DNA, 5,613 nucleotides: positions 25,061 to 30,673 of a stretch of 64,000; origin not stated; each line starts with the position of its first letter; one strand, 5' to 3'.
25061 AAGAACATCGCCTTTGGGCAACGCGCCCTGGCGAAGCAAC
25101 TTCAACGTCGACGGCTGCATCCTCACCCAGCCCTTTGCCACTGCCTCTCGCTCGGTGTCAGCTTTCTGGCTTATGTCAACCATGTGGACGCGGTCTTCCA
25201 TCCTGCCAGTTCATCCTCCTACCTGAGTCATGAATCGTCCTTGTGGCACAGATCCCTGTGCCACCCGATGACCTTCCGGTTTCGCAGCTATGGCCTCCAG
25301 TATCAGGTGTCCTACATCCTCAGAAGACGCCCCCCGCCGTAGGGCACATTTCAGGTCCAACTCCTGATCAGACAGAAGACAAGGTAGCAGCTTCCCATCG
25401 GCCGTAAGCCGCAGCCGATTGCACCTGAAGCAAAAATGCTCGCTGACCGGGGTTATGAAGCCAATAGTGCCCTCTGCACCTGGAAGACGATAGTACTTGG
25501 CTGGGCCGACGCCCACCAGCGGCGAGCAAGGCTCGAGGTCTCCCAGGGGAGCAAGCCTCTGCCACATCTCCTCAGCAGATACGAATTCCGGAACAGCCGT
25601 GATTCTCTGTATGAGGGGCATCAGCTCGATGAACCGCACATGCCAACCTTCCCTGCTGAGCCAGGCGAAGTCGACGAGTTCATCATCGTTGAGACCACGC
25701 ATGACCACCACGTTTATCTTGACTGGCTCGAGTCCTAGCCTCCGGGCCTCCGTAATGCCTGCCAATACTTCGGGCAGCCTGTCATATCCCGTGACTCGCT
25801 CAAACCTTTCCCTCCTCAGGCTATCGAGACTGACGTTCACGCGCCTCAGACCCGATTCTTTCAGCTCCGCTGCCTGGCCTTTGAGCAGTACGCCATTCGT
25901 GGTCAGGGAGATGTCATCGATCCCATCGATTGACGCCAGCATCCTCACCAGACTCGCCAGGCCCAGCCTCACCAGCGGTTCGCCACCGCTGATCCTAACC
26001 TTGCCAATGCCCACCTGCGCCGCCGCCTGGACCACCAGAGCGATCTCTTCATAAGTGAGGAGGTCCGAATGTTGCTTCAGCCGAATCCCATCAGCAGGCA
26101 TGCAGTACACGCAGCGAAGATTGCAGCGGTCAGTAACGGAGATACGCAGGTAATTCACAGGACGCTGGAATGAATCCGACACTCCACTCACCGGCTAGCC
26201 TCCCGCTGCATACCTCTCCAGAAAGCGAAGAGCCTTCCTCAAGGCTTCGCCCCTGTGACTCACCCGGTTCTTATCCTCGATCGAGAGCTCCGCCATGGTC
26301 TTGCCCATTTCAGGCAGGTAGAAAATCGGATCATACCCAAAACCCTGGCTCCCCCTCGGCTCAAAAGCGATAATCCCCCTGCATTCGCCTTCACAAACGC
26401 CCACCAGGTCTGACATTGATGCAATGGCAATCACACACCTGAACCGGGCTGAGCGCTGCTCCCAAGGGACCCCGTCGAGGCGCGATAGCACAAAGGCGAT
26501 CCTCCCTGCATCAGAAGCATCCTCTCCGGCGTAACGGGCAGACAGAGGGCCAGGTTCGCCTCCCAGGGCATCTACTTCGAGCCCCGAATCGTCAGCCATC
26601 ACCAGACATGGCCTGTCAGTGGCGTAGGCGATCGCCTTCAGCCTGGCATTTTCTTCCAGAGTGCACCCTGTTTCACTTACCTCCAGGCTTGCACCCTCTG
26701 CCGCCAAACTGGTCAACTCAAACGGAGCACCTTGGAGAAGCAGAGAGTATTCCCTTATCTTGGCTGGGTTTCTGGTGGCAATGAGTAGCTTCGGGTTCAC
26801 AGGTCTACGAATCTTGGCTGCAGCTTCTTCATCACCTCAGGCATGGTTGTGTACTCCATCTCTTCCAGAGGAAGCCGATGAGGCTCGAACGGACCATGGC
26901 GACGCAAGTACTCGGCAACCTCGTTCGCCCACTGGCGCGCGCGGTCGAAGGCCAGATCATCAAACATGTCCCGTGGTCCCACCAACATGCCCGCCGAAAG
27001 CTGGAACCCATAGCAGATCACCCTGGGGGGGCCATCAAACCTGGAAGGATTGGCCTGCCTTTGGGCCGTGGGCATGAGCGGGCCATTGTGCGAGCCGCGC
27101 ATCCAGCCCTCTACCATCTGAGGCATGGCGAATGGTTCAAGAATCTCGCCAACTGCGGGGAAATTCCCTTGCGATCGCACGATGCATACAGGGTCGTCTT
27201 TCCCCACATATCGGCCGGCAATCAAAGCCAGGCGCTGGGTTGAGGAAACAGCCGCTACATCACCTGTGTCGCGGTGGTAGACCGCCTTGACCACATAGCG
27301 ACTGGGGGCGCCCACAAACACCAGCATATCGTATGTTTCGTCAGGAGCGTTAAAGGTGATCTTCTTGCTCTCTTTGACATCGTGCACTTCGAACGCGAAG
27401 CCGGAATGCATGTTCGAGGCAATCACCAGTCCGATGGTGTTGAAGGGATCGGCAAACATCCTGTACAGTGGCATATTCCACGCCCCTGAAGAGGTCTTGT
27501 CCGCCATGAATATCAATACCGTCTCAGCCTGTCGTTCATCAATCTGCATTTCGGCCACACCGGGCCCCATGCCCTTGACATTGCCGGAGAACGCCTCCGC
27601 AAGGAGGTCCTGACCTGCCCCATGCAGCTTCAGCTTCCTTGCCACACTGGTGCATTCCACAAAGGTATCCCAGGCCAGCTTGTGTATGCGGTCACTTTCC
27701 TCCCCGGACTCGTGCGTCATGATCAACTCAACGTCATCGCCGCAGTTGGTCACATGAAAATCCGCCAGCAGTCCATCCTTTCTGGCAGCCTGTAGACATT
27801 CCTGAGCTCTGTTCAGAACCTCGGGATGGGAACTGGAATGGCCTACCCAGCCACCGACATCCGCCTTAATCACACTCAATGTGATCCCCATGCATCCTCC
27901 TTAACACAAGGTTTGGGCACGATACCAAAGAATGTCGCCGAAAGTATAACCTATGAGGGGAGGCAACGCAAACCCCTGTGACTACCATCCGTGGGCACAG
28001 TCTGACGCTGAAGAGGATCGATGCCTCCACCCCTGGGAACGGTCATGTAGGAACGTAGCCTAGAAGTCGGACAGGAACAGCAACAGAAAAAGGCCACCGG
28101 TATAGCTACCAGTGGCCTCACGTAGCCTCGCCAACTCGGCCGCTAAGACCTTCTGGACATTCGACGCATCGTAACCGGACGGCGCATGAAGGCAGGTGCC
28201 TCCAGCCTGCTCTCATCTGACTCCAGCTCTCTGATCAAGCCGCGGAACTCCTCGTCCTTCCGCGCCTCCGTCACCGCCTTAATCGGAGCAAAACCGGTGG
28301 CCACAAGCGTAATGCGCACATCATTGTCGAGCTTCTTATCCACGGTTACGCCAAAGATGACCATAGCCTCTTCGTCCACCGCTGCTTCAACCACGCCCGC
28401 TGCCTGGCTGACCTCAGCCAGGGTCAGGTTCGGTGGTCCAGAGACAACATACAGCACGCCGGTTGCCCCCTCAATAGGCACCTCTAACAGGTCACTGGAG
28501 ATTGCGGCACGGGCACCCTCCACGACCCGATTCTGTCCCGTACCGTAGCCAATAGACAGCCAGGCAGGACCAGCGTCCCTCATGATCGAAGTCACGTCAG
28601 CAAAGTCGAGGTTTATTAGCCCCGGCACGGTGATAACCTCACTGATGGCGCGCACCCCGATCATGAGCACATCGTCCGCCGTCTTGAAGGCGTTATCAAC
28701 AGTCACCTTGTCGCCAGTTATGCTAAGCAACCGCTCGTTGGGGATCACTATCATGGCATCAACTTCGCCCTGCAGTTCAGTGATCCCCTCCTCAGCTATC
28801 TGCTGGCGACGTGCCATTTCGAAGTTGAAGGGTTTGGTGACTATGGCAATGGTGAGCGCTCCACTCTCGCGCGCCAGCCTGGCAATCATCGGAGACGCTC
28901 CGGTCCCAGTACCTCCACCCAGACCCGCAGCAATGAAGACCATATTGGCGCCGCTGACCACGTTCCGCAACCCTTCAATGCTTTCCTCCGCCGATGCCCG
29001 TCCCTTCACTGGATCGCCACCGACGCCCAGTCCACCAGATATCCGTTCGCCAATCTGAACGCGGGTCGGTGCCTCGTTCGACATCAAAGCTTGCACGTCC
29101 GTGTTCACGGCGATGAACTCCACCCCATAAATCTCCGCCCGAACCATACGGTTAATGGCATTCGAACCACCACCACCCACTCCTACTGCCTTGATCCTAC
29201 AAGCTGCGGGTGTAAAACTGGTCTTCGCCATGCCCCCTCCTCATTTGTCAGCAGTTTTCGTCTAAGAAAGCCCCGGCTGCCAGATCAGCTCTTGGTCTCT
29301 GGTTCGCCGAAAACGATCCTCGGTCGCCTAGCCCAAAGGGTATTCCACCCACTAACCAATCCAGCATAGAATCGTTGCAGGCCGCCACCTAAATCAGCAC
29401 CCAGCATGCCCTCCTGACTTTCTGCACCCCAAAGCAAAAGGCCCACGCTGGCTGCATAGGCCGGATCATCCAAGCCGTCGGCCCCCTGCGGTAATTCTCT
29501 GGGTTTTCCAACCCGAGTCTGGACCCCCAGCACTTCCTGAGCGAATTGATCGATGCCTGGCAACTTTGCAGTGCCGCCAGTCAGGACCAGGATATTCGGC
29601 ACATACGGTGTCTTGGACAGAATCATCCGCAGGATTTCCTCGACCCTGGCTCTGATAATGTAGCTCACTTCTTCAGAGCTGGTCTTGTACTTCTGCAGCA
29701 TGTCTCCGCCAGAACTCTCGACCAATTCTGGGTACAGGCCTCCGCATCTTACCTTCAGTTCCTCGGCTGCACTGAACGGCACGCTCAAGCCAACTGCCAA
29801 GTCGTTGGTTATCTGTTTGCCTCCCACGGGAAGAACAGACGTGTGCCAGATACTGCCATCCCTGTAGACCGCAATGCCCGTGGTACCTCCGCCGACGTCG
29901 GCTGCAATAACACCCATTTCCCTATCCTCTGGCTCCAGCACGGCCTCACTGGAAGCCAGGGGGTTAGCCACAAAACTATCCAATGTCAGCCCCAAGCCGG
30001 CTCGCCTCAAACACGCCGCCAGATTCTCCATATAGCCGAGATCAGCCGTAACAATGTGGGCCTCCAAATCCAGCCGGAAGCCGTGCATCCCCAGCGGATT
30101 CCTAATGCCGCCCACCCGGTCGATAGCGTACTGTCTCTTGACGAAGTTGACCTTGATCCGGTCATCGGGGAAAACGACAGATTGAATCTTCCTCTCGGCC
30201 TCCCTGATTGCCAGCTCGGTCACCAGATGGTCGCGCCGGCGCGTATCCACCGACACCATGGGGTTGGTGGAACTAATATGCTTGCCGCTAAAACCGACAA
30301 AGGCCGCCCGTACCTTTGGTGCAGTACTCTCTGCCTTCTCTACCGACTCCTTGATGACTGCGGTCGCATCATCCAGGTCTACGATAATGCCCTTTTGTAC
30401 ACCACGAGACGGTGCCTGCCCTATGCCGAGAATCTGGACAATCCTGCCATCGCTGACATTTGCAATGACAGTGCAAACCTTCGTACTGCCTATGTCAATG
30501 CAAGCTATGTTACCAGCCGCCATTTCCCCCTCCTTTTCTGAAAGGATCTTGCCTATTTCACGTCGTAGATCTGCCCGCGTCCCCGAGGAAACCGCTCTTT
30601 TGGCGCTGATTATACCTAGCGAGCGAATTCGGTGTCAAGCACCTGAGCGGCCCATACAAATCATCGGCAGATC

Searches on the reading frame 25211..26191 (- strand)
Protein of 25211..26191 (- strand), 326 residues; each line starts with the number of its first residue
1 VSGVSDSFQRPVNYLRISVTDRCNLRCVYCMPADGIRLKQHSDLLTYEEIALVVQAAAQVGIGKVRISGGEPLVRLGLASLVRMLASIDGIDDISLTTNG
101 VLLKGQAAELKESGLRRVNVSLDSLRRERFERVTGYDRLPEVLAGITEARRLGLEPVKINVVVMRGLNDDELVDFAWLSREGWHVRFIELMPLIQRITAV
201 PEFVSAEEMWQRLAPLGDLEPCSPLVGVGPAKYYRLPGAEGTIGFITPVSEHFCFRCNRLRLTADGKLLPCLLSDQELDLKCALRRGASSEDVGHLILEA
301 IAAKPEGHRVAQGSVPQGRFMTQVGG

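Call 7: search_protein_families(library=pfam, proteins=[window:25211-26191:-], max_evalue=0.001)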
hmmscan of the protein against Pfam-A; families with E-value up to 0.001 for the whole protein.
window:25211-26191:- (326 aa): 3 families
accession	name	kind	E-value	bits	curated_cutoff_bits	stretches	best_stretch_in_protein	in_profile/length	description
PF04055.27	Radical_SAM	-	9.7e-34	117.4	29.5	1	17-175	1-162/166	Radical SAM superfamily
PF06463.18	Mob_synth_C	-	3.4e-32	111.5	37.4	1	184-309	2-127/128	Molybdenum Cofactor Synthesis C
PF13353.11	Fer4_12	-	4e-05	24.4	22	1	22-123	14-114/137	4Fe-4S single cluster domain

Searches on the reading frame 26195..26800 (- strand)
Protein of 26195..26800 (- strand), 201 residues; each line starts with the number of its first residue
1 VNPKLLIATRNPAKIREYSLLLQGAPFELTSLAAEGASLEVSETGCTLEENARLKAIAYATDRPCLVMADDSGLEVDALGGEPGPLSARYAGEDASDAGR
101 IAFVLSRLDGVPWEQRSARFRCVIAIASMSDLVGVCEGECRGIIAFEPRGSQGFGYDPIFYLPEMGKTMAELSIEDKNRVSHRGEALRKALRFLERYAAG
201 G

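Call 7: search_protein_families(library=pfam, proteins=[window:26195-26800:-], max_evalue=0.001)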
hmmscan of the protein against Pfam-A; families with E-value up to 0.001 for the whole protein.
window:26195-26800:- (201 aa): 1 family
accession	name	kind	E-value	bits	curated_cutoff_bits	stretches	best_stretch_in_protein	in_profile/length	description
PF01725.21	Ham1p_like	-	2e-60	204.3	22.5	1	5-191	1-184/186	Ham1 family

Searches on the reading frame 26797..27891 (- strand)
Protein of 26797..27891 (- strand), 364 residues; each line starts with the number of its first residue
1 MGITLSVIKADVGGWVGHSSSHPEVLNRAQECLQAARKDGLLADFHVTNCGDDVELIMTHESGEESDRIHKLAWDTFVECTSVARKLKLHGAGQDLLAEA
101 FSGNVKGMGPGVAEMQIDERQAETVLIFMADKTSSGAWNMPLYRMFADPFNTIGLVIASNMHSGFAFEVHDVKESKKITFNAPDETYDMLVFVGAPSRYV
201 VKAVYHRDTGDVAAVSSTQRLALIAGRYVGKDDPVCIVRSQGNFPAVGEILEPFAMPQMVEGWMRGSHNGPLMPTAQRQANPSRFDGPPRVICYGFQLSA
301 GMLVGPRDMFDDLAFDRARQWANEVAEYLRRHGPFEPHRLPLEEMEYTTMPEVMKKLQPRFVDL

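Call 7: search_protein_families(library=pfam, proteins=[window:26797-27891:-], max_evalue=0.001)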
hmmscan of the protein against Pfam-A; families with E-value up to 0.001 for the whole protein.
window:26797-27891:- (364 aa): 1 family
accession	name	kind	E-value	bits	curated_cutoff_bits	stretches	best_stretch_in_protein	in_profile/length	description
PF01950.21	FBPase_3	-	2.1e-180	600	25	1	3-361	2-360/361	Fructose-1,6-bisphosphatase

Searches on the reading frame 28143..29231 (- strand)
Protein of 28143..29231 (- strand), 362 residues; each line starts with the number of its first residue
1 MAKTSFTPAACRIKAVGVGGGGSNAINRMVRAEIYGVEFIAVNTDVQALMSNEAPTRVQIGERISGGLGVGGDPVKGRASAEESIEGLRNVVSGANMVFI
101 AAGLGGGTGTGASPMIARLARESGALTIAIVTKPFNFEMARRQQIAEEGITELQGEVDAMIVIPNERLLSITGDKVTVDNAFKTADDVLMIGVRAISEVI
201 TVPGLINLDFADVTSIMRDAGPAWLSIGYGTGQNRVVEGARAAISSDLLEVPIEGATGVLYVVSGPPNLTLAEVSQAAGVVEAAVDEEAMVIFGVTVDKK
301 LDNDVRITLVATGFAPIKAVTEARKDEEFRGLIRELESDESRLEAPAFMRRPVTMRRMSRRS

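Call 7: search_protein_families(library=pfam, proteins=[window:28143-29231:-], max_evalue=0.001)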
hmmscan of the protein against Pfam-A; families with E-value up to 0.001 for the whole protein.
window:28143-29231:- (362 aa): 2 families
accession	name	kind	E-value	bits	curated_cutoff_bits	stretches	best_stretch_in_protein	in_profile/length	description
PF00091.31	Tubulin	-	3e-44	152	33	1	12-172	1-189/190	Tubulin/FtsZ family, GTPase domain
PF12327.13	FtsZ_C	-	7.5e-25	87.5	27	1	221-314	1-94/95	FtsZ family, C-terminal domain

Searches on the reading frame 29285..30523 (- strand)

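Call 7: search_protein_families(library=pfam, proteins=[window:29285-30523:-], max_evalue=0.001)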
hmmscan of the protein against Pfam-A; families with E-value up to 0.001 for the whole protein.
window:29285-30523:- (412 aa): 5 families
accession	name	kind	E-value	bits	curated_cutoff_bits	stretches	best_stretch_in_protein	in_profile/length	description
PF14450.12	FtsA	-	1.3e-38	132.7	31.8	2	208-361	3-127/127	Cell division protein FtsA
PF02491.25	SHS2_FTSA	-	2.9e-14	53.6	25.4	1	80-159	1-79/79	SHS2 domain inserted in FTSA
PF11104.14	PilM_2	-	1.1e-09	38.2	27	1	183-341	159-307/340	Type IV pilus assembly protein PilM;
PF06723.19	MreB_Mbl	-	2.6e-09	36.8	27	1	203-340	145-305/327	MreB/Mbl protein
PF06277.17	EutA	-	4.6e-07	29.5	27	1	181-242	123-182/475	Ethanolamine utilisation protein EutA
